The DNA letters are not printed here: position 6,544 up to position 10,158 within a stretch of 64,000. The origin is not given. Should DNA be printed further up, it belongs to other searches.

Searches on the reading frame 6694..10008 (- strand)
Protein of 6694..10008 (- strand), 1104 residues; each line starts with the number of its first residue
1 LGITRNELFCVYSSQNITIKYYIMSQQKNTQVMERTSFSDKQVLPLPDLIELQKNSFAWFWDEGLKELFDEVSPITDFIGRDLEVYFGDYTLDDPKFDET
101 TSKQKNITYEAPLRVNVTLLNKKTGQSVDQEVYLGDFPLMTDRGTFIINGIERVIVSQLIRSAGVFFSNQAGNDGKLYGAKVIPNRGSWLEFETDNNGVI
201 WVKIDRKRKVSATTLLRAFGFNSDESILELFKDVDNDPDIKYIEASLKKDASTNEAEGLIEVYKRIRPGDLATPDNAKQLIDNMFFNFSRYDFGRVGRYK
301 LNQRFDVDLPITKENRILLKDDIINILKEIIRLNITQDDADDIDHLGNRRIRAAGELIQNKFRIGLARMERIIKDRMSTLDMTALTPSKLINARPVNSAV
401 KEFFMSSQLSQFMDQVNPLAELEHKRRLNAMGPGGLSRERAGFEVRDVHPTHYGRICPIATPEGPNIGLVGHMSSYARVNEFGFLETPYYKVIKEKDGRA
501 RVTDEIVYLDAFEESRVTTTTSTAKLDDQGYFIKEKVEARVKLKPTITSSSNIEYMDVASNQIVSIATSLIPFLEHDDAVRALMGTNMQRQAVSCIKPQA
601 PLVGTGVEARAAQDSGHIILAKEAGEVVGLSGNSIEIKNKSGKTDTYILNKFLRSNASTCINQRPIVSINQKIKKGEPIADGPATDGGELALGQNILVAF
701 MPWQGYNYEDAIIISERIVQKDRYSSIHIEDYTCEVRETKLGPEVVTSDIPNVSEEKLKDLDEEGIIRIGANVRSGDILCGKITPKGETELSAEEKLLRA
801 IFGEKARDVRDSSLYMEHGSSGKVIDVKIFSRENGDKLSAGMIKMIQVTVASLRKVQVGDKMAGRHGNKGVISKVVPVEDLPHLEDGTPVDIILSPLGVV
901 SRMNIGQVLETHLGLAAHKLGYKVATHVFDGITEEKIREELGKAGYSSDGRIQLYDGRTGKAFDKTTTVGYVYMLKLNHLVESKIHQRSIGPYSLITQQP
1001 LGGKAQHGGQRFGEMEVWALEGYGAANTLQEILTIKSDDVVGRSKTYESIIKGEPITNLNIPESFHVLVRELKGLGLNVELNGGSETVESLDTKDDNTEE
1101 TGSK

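Call 19: search_protein_families(library=pfam, proteins=[window:6694-10008:-], max_evalue=0.00001)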
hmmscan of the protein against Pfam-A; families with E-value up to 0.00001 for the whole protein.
window:6694-10008:- (1104 aa): 6 families
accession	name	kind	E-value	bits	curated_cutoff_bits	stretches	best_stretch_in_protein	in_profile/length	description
PF00562.33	RNA_pol_Rpb2_6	-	1.4e-128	429.7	23.4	1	635-1006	16-373/373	RNA polymerase Rpb2, domain 6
PF04565.21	RNA_pol_Rpb2_3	-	3.9e-29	101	21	1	411-479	1-68/68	RNA polymerase Rpb2, domain 3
PF04561.19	RNA_pol_Rpb2_2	-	1.2e-28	100.5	21.7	1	168-352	9-190/190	RNA polymerase Rpb2, domain 2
PF04560.25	RNA_pol_Rpb2_7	-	2.2e-25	89.3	32.1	1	1008-1081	1-84/87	RNA polymerase Rpb2, domain 7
PF04563.20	RNA_pol_Rpb2_1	-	1.6e-18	67.5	28.2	1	51-397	4-202/203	RNA polymerase beta subunit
PF10385.14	RNA_pol_Rpb2_45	-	1.7e-15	57.2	28.2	1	489-559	1-66/66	RNA polymerase beta subunit external 1 domain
